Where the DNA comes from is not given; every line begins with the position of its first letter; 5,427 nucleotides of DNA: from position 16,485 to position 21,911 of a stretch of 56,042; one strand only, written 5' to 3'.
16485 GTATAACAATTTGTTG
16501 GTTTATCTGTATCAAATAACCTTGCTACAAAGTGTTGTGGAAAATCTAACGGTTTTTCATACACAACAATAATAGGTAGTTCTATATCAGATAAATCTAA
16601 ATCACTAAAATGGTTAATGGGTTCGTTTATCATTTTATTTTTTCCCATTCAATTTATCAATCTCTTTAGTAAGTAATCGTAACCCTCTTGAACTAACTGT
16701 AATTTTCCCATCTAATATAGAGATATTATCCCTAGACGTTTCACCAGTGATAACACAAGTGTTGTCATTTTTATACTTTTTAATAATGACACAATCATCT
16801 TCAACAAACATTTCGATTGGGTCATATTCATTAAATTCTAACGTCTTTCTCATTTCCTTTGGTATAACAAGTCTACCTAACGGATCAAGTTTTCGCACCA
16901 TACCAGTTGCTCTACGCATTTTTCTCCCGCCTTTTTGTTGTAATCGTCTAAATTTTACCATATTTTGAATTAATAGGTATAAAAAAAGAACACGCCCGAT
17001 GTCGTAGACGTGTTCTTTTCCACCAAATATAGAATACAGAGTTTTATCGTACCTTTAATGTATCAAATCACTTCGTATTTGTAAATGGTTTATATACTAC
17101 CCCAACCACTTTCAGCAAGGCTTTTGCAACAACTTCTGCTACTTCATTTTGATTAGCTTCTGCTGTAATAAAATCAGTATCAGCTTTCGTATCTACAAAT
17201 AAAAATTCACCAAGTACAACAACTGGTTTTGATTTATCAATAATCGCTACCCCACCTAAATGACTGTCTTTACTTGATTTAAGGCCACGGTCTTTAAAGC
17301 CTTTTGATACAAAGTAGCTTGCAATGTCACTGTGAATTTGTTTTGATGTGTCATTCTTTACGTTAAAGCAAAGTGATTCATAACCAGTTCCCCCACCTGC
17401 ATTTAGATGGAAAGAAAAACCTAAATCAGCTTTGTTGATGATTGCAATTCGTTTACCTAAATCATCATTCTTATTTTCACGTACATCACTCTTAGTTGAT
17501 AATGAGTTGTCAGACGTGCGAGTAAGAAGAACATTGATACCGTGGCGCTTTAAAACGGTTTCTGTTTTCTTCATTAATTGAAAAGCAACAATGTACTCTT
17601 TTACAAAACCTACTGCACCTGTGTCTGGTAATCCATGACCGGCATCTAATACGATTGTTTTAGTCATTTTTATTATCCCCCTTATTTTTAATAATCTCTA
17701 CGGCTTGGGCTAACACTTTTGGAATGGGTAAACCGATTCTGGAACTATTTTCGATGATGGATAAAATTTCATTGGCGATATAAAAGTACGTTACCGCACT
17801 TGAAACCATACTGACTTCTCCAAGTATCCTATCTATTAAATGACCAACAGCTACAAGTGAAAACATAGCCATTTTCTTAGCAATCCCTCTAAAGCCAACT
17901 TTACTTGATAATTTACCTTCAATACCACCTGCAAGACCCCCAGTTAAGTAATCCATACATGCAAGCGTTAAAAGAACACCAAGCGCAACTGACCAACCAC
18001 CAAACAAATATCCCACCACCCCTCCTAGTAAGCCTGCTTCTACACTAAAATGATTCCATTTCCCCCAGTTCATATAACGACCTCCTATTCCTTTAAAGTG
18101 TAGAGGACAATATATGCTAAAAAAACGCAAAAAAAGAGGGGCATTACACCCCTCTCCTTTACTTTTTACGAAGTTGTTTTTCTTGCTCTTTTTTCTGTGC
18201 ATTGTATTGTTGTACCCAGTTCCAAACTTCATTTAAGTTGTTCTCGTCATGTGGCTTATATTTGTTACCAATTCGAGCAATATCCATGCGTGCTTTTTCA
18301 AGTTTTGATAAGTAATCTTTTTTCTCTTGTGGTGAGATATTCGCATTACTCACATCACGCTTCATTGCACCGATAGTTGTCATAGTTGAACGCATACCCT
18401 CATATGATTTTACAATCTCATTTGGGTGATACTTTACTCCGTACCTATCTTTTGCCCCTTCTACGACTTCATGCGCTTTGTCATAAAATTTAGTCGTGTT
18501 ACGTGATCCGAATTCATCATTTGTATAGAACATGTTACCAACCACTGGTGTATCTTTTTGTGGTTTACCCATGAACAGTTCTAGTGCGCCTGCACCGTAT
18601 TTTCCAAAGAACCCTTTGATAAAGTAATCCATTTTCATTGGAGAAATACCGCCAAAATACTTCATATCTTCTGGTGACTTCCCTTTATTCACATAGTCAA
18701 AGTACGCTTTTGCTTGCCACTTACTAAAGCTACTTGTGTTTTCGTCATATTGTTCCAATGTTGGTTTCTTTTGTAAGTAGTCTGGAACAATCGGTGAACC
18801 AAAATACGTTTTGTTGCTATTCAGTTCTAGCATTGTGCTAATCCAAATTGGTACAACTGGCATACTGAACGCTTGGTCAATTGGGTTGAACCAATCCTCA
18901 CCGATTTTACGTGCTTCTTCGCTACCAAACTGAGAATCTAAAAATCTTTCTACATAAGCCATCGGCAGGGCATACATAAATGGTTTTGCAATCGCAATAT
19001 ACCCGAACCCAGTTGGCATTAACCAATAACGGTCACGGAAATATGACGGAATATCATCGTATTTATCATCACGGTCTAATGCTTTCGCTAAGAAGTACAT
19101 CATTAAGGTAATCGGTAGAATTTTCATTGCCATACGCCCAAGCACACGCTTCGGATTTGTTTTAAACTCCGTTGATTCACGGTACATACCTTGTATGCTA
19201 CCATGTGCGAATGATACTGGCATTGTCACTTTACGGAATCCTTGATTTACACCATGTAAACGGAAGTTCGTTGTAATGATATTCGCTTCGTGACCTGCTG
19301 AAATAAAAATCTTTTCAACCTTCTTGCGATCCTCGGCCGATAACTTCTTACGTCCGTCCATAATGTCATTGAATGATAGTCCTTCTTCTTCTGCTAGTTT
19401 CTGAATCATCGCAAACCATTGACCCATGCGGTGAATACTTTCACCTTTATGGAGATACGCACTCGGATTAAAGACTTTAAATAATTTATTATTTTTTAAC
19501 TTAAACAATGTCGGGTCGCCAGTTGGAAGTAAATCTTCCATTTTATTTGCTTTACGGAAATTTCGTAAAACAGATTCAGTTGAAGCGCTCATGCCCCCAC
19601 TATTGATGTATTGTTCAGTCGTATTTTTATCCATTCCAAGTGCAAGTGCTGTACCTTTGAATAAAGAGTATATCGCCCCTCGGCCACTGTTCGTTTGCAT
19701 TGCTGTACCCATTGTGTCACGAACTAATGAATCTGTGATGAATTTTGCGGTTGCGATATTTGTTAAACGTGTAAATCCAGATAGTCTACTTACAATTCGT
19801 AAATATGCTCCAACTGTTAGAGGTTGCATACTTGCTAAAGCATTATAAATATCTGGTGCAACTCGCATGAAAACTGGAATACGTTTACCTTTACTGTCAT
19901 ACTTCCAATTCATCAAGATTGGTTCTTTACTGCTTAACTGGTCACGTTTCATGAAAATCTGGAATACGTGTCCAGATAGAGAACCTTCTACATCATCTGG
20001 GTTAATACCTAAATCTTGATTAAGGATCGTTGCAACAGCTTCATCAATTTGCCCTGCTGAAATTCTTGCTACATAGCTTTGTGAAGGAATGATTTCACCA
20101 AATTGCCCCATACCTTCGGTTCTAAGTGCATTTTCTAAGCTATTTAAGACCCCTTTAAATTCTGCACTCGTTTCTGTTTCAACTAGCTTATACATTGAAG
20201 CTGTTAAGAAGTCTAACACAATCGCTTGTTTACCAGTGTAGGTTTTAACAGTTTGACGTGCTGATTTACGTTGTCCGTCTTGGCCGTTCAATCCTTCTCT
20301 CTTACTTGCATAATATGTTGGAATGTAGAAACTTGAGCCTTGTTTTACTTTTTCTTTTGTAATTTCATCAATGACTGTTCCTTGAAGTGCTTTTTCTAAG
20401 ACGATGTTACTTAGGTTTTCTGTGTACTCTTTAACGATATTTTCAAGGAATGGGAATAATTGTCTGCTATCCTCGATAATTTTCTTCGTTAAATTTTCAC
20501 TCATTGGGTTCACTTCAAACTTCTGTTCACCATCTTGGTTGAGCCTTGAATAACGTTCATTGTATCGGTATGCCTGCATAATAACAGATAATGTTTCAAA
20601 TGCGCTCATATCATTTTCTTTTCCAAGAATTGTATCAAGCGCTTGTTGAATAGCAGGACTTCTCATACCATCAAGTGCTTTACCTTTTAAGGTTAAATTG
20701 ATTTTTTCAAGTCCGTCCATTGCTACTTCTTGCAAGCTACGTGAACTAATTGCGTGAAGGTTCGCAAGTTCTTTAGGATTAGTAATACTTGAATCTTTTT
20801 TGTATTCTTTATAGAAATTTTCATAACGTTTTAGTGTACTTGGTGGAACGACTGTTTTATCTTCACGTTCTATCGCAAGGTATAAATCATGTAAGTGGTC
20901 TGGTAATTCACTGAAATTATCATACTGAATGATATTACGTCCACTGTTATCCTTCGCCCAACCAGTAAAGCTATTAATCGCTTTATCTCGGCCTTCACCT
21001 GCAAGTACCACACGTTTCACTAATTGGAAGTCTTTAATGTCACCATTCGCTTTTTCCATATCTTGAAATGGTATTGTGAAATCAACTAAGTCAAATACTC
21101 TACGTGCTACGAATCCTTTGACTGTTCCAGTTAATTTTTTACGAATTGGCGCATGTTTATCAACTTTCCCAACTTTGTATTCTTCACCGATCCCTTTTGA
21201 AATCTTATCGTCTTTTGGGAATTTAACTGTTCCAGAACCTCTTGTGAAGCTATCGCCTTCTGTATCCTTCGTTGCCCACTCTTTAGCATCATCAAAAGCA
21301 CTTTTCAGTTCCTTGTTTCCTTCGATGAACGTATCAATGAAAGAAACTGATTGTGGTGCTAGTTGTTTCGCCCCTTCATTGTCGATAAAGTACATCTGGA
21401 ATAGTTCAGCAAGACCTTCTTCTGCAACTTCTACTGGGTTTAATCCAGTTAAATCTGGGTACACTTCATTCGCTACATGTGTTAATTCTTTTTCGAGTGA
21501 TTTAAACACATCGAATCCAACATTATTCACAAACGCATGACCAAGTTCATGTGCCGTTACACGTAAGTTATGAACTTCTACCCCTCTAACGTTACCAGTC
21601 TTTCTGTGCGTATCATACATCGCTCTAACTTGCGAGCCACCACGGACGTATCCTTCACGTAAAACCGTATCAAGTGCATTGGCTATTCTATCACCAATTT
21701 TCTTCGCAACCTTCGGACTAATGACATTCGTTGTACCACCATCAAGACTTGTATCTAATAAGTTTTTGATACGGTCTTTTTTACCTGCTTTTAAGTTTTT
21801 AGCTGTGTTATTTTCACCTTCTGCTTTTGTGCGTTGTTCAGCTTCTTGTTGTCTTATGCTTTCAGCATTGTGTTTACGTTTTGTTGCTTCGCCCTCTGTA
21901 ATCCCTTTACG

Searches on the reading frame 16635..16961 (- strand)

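Call 10: search_protein_families(library=pfam, proteins=[window:16635-16961:-], max_evalue=0.01)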
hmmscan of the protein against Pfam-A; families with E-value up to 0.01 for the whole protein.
window:16635-16961:- (108 aa): 2 families
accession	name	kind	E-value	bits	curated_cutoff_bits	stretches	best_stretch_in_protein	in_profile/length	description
PF18277.6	AbrB_C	-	2.1e-10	40.5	22.8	1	68-102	1-35/37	AbrB C-terminal domain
PF04014.23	MazE_antitoxin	-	7.5e-08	32.7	24.7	1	22-65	1-45/48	Antidote-toxin recognition MazE, bacterial antitoxin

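Call 11: search_protein_families(library=phrogs, proteins=[window:16635-16961:-], max_evalue=0.001)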
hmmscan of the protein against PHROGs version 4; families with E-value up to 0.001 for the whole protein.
window:16635-16961:- (108 aa): 2 families
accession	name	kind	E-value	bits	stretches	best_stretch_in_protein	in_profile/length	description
phrog_4681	-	moron, auxiliary metabolic gene and host takeover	1.2e-24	87.1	1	17-103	2-85/87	antitoxin from a toxin-antitoxin system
phrog_36746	-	moron, auxiliary metabolic gene and host takeover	6.2e-09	37.3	1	18-67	3-52/93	antitoxin from a toxin-antitoxin system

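Call 97: search_protein_families(library=ncbifam, proteins=[window:16635-16919:-], max_evalue=0.01)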
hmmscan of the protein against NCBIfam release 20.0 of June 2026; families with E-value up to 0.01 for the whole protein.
window:16635-16919:- (94 aa): 3 families
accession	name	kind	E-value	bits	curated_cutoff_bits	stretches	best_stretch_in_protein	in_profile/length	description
TIGR02851.1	spore_V_T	equivalog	5.7e-15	55.6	235.9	1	3-50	1-49/180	stage V sporulation protein T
TIGR01439.1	lp_hng_hel_AbrB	domain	3.1e-07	30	28.3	1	9-50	2-44/44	transcriptional regulator, AbrB family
NF053620.1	ArchsnAlpArcSThp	equivalog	0.0036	15.8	600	1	19-74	316-372/515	archaeosine synthase subunit alpha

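Call 98: search_protein_families(library=padloc, proteins=[window:16635-16919:-], max_evalue=0.01)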
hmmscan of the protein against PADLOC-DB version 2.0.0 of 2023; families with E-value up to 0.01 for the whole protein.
window:16635-16919:- (94 aa): 0 families

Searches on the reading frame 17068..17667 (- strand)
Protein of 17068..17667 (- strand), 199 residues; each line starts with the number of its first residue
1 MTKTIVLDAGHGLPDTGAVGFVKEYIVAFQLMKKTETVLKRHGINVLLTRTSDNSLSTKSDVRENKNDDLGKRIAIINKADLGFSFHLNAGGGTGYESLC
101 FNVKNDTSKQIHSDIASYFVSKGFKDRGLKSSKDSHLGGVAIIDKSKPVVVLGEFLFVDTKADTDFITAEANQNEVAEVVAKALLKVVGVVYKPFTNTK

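Call 10: search_protein_families(library=pfam, proteins=[window:17068-17667:-], max_evalue=0.01)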
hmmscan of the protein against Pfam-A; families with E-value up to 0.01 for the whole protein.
window:17068-17667:- (199 aa): 1 family
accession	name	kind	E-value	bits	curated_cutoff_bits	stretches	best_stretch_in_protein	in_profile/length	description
PF01520.23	Amidase_3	-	9e-26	91.4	27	1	5-185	1-173/174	N-acetylmuramoyl-L-alanine amidase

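Call 11: search_protein_families(library=phrogs, proteins=[window:17068-17667:-], max_evalue=0.001)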
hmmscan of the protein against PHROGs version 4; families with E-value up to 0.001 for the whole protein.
window:17068-17667:- (199 aa): 4 families
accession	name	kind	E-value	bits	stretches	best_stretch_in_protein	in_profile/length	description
phrog_435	-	lysis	1.7e-36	127.3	1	1-192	111-289/556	endolysin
phrog_2742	-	lysis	1.1e-18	68.8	1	3-194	2-187/318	endolysin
phrog_489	-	lysis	8.8e-12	45.6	1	3-185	165-349/459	endolysin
phrog_12727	-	lysis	2.1e-10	41.4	1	3-190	163-340/393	endolysin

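Call 78: find_related_loci(query=window:17068-17667:-, collection=viral_contigs, flank=10000)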
Query window:17068-17667:- (199 aa) in viral_contigs; peptide patterns used: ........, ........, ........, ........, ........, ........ (x = any residue, [..] = any of these).
17 stretches matched a pattern, but none encodes a relative of the query by tblastn (E <= 1e-3).

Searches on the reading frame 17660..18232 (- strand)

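Call 10: search_protein_families(library=pfam, proteins=[window:17660-18232:-], max_evalue=0.01)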
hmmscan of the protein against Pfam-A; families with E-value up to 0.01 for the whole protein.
window:17660-18232:- (190 aa): 1 family
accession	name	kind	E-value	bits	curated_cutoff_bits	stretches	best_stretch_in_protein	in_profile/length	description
PF05105.17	Phage_holin_4_1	-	6.2e-38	129.9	22.2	1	72-183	2-116/116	Bacteriophage holin family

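Call 11: search_protein_families(library=phrogs, proteins=[window:17660-18232:-], max_evalue=0.001)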
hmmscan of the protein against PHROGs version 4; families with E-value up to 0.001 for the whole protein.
window:17660-18232:- (190 aa): 3 families
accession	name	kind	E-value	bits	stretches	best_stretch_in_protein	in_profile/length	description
phrog_199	-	lysis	2.8e-27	96.6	1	63-188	9-134/545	holin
phrog_16802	-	unknown function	9.4e-14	52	1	126-185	1-61/74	-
phrog_21233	-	unknown function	1.4e-10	42.1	1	64-125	10-71/72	-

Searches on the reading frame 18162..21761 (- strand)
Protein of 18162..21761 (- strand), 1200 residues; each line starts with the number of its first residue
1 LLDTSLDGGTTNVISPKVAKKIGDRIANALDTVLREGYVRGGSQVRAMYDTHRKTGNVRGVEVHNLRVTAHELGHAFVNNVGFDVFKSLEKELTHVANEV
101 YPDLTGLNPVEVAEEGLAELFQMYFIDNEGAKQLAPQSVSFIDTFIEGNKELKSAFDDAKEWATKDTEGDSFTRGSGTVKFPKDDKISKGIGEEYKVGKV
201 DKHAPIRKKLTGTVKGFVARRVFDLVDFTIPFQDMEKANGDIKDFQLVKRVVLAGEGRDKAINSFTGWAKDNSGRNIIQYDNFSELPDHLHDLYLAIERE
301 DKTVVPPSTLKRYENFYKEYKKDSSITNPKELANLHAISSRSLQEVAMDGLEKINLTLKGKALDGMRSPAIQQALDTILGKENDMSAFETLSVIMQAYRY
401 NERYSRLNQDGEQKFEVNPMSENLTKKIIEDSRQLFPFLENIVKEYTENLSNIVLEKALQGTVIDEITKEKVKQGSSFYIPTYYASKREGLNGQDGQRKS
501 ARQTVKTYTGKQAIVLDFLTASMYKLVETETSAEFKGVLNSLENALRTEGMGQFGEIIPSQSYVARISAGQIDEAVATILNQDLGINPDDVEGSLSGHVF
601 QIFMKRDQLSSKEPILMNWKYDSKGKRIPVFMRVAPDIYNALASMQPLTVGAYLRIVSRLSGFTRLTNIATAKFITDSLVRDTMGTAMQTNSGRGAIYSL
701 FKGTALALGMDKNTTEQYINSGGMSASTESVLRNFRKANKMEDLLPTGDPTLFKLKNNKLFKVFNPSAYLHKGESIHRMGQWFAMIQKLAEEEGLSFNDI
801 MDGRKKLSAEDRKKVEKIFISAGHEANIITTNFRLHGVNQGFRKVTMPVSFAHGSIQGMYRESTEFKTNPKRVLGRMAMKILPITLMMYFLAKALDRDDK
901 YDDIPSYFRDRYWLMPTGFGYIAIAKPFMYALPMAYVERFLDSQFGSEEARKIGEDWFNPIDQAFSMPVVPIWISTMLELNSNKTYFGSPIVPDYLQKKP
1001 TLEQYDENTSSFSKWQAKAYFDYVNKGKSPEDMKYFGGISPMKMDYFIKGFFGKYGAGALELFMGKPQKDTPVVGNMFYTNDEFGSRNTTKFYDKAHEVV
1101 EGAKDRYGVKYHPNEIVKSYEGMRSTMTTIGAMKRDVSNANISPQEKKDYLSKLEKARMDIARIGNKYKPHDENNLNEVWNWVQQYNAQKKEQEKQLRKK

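Call 80: find_homologous_proteins(query=window:18162-21761:-, max_evalue=0.00001)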
Query window:18162-21761:- (1200 aa): 3 proteins with E <= 0.00001 among 8000 candidates.
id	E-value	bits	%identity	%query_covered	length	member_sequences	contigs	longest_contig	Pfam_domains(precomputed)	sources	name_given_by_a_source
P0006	4.6e-149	517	34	63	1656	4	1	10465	PF18763.8,PF18857.7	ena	-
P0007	4.4e-8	50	23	55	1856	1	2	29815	PF18857.7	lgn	-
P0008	2.8e-6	44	23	38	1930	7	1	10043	PF18857.7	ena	-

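Call 81: find_encoding_contigs(protein=P0006, flank=10000, max_places=5)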
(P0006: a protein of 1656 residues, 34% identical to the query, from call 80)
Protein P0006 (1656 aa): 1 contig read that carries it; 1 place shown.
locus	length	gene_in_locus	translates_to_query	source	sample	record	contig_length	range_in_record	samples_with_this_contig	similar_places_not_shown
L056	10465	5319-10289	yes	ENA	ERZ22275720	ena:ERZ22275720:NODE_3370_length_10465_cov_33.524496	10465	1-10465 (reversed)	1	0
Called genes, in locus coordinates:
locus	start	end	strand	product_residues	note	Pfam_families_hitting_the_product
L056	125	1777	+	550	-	-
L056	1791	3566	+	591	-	-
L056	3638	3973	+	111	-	PF01464:SLT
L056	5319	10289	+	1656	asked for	PF18763:ddrB-ParB, PF18857:LPD38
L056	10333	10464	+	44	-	?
